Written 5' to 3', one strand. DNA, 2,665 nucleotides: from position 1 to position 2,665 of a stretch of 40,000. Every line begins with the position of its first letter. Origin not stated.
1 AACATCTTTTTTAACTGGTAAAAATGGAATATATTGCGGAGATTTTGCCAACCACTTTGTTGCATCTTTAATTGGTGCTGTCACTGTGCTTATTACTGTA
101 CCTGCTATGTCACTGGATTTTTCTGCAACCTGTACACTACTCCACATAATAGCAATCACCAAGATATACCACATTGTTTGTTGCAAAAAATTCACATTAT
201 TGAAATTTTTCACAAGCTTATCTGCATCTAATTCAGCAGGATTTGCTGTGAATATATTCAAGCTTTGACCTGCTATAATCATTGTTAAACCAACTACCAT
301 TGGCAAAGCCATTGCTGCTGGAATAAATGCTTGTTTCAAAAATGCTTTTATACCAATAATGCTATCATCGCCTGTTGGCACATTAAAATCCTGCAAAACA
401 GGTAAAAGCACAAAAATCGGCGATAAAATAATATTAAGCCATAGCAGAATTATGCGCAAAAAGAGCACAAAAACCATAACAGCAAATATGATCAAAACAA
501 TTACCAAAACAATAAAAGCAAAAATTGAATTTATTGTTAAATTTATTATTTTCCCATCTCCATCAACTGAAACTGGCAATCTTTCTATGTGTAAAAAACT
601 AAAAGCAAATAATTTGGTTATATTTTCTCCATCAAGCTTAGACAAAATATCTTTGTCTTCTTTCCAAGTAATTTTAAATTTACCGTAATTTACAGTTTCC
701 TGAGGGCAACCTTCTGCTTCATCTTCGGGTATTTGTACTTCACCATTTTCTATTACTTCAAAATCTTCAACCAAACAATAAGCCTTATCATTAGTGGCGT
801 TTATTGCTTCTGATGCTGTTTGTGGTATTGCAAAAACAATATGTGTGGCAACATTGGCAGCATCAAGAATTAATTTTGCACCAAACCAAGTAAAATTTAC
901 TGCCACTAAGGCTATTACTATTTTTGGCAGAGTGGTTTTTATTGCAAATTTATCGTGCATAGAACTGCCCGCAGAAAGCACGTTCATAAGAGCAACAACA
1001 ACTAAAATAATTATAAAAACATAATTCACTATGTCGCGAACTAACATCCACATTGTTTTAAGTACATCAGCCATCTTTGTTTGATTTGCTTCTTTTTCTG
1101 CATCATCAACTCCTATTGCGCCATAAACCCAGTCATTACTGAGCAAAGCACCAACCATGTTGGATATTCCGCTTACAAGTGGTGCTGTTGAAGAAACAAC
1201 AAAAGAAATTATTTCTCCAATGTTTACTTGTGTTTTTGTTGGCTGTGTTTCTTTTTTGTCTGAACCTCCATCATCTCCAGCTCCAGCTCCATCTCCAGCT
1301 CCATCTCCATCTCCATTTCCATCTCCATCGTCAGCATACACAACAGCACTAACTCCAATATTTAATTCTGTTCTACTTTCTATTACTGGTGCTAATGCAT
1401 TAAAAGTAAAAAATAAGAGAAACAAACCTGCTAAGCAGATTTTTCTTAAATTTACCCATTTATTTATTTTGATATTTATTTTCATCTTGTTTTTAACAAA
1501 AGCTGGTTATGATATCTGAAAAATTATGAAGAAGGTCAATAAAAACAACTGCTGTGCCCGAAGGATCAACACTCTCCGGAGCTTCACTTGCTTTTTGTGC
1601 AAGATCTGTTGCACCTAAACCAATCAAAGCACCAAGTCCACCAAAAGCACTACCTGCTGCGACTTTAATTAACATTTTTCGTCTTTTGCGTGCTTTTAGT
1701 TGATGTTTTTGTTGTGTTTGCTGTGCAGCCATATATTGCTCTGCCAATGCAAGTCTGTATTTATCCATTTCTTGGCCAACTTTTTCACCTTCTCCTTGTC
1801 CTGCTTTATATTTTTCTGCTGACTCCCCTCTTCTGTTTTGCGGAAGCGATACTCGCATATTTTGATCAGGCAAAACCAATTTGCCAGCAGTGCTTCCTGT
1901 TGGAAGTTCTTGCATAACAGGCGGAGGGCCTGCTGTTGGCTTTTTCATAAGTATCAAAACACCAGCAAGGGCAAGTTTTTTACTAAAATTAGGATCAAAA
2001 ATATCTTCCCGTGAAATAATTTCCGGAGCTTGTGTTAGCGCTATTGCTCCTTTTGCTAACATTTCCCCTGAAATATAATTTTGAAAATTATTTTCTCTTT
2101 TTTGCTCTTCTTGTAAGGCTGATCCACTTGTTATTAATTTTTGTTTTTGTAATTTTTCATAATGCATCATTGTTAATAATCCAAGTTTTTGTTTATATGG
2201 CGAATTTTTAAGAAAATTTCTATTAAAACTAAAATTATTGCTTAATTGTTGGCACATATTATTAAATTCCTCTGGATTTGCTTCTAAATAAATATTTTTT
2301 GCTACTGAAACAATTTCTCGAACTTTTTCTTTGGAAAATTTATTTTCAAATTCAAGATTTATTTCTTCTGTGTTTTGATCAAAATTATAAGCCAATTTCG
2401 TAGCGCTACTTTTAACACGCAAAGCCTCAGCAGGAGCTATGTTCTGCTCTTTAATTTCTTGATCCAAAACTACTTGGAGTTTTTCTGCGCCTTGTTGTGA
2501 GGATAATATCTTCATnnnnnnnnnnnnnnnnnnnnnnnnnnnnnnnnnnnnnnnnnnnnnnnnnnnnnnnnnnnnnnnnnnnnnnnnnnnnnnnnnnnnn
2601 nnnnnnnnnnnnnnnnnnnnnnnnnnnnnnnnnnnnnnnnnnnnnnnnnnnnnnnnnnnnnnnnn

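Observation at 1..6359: Four-gene operon of membrane-anchored proteins built around a 1114-aa coiled-coil protein: candidate uncharacterised envelope apparatus running off the left edge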

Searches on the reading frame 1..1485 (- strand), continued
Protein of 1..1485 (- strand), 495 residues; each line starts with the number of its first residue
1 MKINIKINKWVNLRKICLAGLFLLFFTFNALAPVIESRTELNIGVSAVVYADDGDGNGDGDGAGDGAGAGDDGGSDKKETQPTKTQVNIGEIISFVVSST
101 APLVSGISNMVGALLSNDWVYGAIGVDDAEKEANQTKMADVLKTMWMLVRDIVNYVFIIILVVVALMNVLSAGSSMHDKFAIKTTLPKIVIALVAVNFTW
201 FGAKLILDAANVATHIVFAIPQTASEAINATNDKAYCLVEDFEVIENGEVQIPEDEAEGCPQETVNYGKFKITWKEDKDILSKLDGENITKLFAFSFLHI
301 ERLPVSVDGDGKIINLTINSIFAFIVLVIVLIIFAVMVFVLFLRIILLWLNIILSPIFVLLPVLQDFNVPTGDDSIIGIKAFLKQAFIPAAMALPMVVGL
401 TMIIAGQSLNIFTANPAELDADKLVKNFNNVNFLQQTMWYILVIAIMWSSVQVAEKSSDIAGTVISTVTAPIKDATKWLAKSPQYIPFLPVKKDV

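Call 104: search_protein_families(library=padloc, proteins=[P0001], max_evalue=0.01)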
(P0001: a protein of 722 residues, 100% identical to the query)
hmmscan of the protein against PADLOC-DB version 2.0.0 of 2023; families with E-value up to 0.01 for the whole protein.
P0001 (722 aa): 0 families

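Call 105: find_related_loci(query=A8, collection=viral_contigs, flank=5000)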
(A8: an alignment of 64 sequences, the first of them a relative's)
Query A8 (722 aa) in viral_contigs; peptide patterns used: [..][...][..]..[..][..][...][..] (x = any residue, [..] = any of these).
83 stretches matched a pattern, but none encodes a relative of the query by tblastn (E <= 1e-3).

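Call 109: list_cluster_members(proteins=[P0005, P0006, P0004, P0104, P0110, P0130, P0150, P0200, P0220, P0246])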
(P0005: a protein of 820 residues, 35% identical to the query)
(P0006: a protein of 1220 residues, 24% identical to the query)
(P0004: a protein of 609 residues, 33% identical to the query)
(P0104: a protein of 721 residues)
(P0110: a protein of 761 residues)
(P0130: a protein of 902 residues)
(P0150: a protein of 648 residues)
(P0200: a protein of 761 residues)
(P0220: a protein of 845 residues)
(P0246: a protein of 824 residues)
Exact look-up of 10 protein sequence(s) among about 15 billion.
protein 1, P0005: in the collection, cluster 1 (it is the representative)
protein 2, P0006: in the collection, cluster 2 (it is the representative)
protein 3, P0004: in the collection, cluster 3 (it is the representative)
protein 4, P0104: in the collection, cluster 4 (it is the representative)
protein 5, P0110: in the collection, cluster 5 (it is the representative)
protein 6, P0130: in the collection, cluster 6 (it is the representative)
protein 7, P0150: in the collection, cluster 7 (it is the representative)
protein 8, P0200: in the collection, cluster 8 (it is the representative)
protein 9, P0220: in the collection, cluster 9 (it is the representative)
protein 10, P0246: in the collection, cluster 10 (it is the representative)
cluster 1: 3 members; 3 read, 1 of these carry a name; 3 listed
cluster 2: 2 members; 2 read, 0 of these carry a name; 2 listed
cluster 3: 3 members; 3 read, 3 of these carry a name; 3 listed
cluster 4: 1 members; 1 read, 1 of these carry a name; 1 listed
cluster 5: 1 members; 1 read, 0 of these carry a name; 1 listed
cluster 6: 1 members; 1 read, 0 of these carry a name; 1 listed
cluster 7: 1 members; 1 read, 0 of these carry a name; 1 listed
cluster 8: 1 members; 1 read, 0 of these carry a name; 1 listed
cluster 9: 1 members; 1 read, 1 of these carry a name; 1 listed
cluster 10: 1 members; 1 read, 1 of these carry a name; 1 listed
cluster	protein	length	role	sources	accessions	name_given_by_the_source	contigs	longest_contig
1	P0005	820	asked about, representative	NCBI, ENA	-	-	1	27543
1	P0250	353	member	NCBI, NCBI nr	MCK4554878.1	hypothetical protein KAU19_08060, partial [Candidatus Parcubacteria bacterium] | hypothetical protein [Candidatus Parcubacteria bacterium]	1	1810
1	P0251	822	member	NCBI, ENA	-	-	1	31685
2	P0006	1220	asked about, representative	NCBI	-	-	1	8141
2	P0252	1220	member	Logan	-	-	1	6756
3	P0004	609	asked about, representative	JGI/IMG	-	hypothetical protein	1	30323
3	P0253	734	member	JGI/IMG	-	hypothetical protein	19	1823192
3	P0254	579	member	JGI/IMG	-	hypothetical protein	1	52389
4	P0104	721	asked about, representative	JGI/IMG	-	hypothetical protein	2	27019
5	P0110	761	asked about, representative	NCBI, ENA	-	-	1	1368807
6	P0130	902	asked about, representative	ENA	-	-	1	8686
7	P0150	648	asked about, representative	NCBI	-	-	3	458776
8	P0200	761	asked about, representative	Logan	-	-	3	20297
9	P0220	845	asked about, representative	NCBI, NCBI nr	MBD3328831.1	hypothetical protein GF340_06060 [Candidatus Peregrinibacteria bacterium] | hypothetical protein [Candidatus Peregrinibacteria bacterium]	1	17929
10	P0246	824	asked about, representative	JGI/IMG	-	hypothetical protein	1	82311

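Call 110: search_dna_similar(query=P0001, collection=plasmids, mode=protein, max_evalue=0.1, max_rows=10)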
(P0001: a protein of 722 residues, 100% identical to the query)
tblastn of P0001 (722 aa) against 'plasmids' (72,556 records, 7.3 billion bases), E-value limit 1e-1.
No match.

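Call 111: search_dna_similar(query=P0006, collection=plasmids, mode=protein, max_evalue=0.1, max_rows=10)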
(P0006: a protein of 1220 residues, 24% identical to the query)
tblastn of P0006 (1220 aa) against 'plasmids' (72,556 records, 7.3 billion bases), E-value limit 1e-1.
No match.

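Call 119: fold_search(model_id=the predicted structure, library=viral)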
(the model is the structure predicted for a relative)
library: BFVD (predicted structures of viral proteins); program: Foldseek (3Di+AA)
matches with E <= 10: 157; with E <= 0.001: 0
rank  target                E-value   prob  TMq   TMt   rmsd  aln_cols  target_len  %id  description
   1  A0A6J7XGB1            2.2e-01  0.08  0.07  0.07  37.9       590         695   10  Uncharacterized protein [uncultured Caudovirales phage]
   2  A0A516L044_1          2.3e-01  0.05  0.07  0.05  35.7       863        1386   10  (no name in the UniProt tables at hand)
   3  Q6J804                3.1e-01  0.08  0.08  0.06  33.3       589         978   12  Pas27 [Actinoplanes phage phiAsp2]
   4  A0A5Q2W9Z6            3.9e-01  0.11  0.10  0.12  27.2       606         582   11  (no name in the UniProt tables at hand)
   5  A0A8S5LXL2            3.9e-01  0.10  0.11  0.10  32.8       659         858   12  Tail tape measure [Myoviridae sp. ctZgq1]
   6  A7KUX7                4.1e-01  0.82  0.22  0.45  14.8       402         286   11  (no name in the UniProt tables at hand)
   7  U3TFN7                4.1e-01  0.06  0.07  0.06  34.9       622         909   12  Internal virion protein [Ralstonia phage RSB3]
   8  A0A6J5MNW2            6.6e-01  0.03  0.07  0.06  46.3       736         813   10  Uncharacterized protein [uncultured Caudovirales phage]
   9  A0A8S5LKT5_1          6.9e-01  0.04  0.06  0.06  31.5       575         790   12  Tail tape measure protein [Siphoviridae sp. ctKcB20]
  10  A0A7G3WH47            8.3e-01  0.08  0.09  0.14  68.2       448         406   12  Uncharacterized protein [Arthronema virus TR020]
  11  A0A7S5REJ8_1          8.3e-01  0.08  0.10  0.10  33.4       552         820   10  (no name in the UniProt tables at hand)
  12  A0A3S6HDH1            9.1e-01  0.06  0.08  0.05  29.9       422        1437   14  (no name in the UniProt tables at hand)
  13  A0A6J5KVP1            9.5e-01  0.03  0.08  0.07  39.6       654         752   13  Uncharacterized protein [uncultured Caudovirales phage]
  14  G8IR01                1.0e+00  0.11  0.10  0.09  32.5       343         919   10  MuF-like minor capsid protein [Mycobacterium phage Fionnbharth]
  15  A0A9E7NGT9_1          1.0e+00  0.04  0.08  0.06  44.5       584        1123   10  (no name in the UniProt tables at hand)
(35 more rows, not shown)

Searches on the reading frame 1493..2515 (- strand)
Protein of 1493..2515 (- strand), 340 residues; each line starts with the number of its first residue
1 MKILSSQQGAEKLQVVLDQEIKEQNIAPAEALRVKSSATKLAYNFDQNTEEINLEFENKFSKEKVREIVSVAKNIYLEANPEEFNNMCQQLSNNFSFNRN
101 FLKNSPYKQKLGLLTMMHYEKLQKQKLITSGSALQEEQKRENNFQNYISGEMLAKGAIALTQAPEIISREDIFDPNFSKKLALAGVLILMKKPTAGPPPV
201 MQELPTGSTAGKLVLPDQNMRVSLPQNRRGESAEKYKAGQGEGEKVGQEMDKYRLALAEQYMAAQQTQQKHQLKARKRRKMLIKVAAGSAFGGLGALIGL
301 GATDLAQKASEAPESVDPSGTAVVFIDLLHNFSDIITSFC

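Call 6: search_protein_families(library=pfam, proteins=[window:1493-2515:-], max_evalue=1)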
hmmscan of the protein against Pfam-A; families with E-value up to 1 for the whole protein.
window:1493-2515:- (340 aa): 3 families
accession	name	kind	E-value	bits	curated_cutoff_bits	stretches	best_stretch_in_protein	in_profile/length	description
PF19785.4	UPF0738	-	0.016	15.6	27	1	3-84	3-88/117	Family of unknown function (UPF0738)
PF19762.4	DUF6249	-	0.034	14.5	33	1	252-304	27-77/104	Domain of unknown function (DUF6249)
PF16986.11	CzcE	-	0.21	12.3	30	1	14-54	15-57/81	Heavy-metal resistance protein CzcE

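Call 7: search_protein_families(library=ncbifam, proteins=[window:1493-2515:-], max_evalue=1)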
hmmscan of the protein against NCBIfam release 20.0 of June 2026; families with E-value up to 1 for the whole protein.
window:1493-2515:- (340 aa): 3 families
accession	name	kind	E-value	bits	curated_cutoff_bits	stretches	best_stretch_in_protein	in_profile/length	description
NF049895.1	ECH_0659_fam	equivalog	0.016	15.5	100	1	37-95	27-85/113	ECH_0659 family protein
TIGR02811.1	formate_TAT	hypoth_equivalog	0.086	13.2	48.45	1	270-312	3-43/66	formate dehydrogenase region TAT target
NF049861.1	SCO2400_fam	subfamily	0.2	12.2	55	1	230-309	49-126/136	SCO2400 family protein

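Call 8: find_encoding_contigs(protein=window:1493-2515:-, flank=10000, max_places=6)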
Protein window:1493-2515:- (340 aa): no gene with exactly this product is on record in the collection.

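Call 103: search_protein_families(library=phrogs, proteins=[window:1493-2515:-], max_evalue=0.01)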
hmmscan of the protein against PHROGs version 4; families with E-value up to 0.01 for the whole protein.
window:1493-2515:- (340 aa): 0 families

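Call 104: search_protein_families(library=padloc, proteins=[window:1493-2515:-], max_evalue=0.01)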
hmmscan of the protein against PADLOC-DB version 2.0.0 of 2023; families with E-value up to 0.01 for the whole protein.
window:1493-2515:- (340 aa): 0 families
